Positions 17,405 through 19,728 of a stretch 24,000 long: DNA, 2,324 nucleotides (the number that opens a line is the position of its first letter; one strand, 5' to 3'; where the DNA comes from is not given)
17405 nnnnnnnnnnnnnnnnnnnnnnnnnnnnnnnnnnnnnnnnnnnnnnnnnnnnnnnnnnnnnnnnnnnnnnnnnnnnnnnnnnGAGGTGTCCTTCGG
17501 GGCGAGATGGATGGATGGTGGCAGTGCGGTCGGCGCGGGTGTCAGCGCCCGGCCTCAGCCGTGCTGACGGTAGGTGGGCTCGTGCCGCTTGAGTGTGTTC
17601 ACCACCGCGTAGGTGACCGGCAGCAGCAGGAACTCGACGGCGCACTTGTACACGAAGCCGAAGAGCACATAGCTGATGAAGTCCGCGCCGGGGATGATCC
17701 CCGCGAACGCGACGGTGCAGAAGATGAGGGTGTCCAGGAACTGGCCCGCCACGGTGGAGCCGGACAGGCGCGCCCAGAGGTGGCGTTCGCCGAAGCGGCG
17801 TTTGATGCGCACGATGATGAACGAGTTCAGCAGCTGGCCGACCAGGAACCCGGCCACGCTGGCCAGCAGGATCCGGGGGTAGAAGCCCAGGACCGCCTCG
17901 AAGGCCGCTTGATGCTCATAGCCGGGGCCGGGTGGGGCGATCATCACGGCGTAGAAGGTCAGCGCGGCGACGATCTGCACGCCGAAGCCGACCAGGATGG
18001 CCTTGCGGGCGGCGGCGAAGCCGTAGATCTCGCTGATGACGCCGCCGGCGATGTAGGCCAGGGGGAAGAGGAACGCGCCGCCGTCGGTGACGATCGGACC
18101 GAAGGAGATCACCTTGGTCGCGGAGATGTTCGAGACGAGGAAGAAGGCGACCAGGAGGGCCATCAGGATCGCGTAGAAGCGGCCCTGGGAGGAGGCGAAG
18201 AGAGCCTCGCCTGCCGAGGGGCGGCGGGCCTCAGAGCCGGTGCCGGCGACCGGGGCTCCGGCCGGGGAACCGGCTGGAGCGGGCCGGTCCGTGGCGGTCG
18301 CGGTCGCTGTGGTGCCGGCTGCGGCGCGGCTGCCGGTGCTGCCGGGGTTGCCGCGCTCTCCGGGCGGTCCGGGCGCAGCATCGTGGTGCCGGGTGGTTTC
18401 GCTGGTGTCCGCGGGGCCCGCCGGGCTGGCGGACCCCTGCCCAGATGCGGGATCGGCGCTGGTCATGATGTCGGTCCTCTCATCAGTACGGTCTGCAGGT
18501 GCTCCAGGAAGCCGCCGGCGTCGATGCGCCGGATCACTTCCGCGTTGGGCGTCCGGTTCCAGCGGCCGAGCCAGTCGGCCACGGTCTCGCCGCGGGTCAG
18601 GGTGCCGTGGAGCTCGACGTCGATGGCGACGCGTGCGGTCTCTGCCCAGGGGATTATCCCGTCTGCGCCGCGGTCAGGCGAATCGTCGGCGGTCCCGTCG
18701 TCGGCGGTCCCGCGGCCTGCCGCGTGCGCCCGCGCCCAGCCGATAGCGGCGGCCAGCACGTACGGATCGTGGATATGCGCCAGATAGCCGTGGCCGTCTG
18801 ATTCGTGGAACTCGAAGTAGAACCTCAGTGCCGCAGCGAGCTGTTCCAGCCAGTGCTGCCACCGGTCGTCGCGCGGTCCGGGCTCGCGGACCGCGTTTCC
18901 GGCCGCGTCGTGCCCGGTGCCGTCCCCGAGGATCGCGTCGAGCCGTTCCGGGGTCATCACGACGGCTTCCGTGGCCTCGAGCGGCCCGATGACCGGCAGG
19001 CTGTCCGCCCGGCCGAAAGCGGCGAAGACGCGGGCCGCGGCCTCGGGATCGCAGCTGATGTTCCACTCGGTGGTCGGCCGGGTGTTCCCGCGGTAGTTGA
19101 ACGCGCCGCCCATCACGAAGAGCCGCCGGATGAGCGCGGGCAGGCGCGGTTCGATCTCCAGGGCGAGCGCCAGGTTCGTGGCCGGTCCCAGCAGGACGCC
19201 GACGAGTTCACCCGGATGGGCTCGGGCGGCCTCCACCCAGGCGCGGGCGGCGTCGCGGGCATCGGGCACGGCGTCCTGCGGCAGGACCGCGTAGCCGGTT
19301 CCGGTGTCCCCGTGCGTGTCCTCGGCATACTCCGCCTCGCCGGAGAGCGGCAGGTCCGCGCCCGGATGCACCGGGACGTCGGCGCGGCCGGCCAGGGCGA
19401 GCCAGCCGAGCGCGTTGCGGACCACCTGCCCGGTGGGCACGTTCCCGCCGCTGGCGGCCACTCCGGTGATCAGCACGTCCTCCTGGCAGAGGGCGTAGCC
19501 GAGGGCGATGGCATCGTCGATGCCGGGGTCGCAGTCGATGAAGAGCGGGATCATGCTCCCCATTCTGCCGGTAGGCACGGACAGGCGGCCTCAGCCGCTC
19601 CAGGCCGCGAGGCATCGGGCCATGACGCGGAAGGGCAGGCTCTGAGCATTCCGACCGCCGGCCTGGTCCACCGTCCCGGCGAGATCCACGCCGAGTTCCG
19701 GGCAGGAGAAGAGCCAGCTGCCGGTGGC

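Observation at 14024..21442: PadR-divergent six-gene operon: serine hydrolase, nucleoside hydrolase, YhhQ-type transporter and a dedicated ECF transporter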

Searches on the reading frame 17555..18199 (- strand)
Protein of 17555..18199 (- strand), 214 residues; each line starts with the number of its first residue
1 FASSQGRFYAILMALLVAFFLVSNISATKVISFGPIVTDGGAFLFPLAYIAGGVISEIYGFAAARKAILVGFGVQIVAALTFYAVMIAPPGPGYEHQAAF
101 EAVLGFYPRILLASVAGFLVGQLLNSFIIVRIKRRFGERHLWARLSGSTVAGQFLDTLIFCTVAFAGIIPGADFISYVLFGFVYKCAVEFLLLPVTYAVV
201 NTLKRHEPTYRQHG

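Call 100: find_related_loci(query=window:17555-18199:-, collection=metagenome_contigs, flank=7000)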
Query window:17555-18199:- (214 aa) in metagenome_contigs; peptide patterns used: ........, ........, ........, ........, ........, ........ (x = any residue, [..] = any of these).
343 stretches matched a pattern; 11 encode a relative of the query (tblastn E <= 1e-3); 11 distinct loci.
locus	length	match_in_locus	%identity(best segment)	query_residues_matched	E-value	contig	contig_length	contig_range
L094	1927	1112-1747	75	1-212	7e-112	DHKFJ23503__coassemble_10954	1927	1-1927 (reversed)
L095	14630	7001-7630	66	1-210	2e-91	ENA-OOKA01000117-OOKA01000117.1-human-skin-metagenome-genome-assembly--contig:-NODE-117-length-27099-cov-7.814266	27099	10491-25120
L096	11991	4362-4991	66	1-210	2e-91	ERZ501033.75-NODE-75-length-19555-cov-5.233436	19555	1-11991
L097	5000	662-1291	57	1-210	6e-81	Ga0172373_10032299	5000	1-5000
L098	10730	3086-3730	51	2-212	9e-70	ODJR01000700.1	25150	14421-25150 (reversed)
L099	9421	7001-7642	50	9-213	1e-65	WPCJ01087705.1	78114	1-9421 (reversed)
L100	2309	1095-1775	47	2-213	3e-62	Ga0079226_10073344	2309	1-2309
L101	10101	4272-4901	46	9-207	4e-61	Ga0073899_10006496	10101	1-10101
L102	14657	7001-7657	51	1-211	7e-70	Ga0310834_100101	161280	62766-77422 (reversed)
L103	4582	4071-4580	54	14-174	1e-52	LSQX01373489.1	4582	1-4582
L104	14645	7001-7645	51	2-212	9e-71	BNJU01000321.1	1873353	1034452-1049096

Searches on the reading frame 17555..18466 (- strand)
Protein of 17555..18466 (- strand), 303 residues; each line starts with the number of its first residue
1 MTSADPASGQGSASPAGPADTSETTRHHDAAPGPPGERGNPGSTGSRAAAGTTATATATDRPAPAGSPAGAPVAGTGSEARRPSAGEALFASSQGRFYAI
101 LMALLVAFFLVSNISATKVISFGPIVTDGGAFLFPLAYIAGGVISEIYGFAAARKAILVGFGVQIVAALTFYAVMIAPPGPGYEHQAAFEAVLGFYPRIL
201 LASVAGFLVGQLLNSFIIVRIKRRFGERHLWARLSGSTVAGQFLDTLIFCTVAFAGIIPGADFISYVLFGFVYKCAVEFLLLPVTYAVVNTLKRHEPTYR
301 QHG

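Call 3: search_protein_families(library=pfam, proteins=[window:17555-18466:-], max_evalue=0.01)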
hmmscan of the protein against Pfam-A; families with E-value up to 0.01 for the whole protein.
window:17555-18466:- (303 aa): 1 family
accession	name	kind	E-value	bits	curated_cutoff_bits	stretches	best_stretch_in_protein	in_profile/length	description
PF02592.20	Vut_1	-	8.3e-49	166.3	27.2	1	128-288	1-152/152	Putative vitamin uptake transporter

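Call 4: search_protein_families(library=ncbifam, proteins=[window:17555-18466:-], max_evalue=0.01)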
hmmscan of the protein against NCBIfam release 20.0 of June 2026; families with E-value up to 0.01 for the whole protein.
window:17555-18466:- (303 aa): 2 families
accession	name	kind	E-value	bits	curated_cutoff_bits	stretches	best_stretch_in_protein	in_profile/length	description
TIGR00697.1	TIGR00697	equivalog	1.2e-36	126.4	50.95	1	100-294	5-200/201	queuosine precursor transporter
NF008406.0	PRK11212.1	equivalog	2.6e-13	50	252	1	101-279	16-191/221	7-cyano-7-deazaguanine/7-aminomethyl-7-deazaguanine transporter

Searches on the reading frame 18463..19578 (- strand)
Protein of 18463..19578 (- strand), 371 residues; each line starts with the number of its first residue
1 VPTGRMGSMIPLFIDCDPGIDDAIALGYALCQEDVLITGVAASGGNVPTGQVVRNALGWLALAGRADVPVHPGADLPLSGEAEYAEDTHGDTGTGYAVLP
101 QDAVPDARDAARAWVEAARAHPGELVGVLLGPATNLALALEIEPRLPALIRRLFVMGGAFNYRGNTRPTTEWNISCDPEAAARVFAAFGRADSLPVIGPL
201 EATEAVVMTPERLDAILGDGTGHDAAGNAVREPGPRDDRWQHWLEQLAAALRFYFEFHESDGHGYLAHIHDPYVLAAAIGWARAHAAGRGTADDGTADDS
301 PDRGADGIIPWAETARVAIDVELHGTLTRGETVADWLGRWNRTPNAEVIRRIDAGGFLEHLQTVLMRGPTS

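Call 3: search_protein_families(library=pfam, proteins=[window:18463-19578:-], max_evalue=0.01)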
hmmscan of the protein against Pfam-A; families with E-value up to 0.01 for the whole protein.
window:18463-19578:- (371 aa): 1 family
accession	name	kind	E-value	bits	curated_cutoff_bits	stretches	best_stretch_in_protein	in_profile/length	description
PF01156.24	IU_nuc_hydro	-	1.3e-79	268.4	34.2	1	13-358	2-296/297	Inosine-uridine preferring nucleoside hydrolase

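Call 4: search_protein_families(library=ncbifam, proteins=[window:18463-19578:-], max_evalue=0.01)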
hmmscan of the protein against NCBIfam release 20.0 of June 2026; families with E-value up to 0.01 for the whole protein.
window:18463-19578:- (371 aa): 4 families
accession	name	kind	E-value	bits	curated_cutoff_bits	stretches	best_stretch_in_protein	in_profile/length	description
NF008036.0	PRK10768.1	equivalog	1.6e-43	149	382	2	9-187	2-179/304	ribonucleoside hydrolase RihC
NF007761.0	PRK10443.1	equivalog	3.8e-43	147.7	433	2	10-187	3-180/311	pyrimidine-specific ribonucleoside hydrolase RihA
NF052221.1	UridNuclsHydUriH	equivalog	1.7e-39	135.8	450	2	13-186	3-179/310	uridine-preferring nucleoside hydrolase UriH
NF007417.0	PRK09955.1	equivalog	4.8e-25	88.1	459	1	13-214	7-203/313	ribosylpyrimidine nucleosidase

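Call 35: search_solved_structures(query=window:18463-19551:-, max_evalue=1e-10)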
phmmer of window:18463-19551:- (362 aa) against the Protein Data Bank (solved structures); distinct sequences matched with E-value up to 1e-10: 24.
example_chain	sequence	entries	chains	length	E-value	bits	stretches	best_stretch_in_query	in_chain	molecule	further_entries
3g5i_A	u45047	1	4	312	3.1e-34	121.9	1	1-178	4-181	Pyrimidine-specific ribonucleoside hydrolase rihA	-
1yoe_A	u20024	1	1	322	3.8e-34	121.6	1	1-178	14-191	Hypothetical protein ybeK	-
6ba0_A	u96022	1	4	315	2.1e-33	119.1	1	3-207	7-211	Cytidine/uridine-specific hydrolase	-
4kpo_A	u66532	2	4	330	6.6e-30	107.6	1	3-189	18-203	Nucleoside N-ribohydrolase 3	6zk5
4wr2_A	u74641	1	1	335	7.9e-30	107.3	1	2-178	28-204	Pyrimidine-specific ribonucleoside hydrolase RihA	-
3t8i_A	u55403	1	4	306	2e-29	106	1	4-178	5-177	Purine nucleosidase, (IunH-2)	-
6zk1_A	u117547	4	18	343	3.9e-29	105.1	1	3-205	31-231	Pyrimidine-specific ribonucleoside hydrolase rihA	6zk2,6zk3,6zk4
8ctm_A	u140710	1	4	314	7.6e-29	104.1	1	3-201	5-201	Inosine-uridine preferring nucleoside hydrolase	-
4kpn_A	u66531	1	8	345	9.3e-29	103.8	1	3-200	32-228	Nucleoside N-ribohydrolase 1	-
1ezr_A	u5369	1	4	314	2.2e-28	102.6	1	3-201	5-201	NUCLEOSIDE HYDROLASE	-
5tsq_A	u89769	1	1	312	4.4e-28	101.6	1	3-206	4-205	IUnH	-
3t8j_A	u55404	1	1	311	1.1e-27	100.3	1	4-178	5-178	Purine nucleosidase, (IunH-1)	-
1mas_A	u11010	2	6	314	3e-27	98.8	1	3-204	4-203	INOSINE-URIDINE NUCLEOSIDE N-RIBOHYDROLASE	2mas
1q8f_A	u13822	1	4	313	7.7e-25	90.9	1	3-204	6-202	Pyrimidine nucleoside hydrolase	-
3mkm_A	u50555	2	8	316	8e-25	90.9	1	3-204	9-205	Putative uncharacterized protein YeiK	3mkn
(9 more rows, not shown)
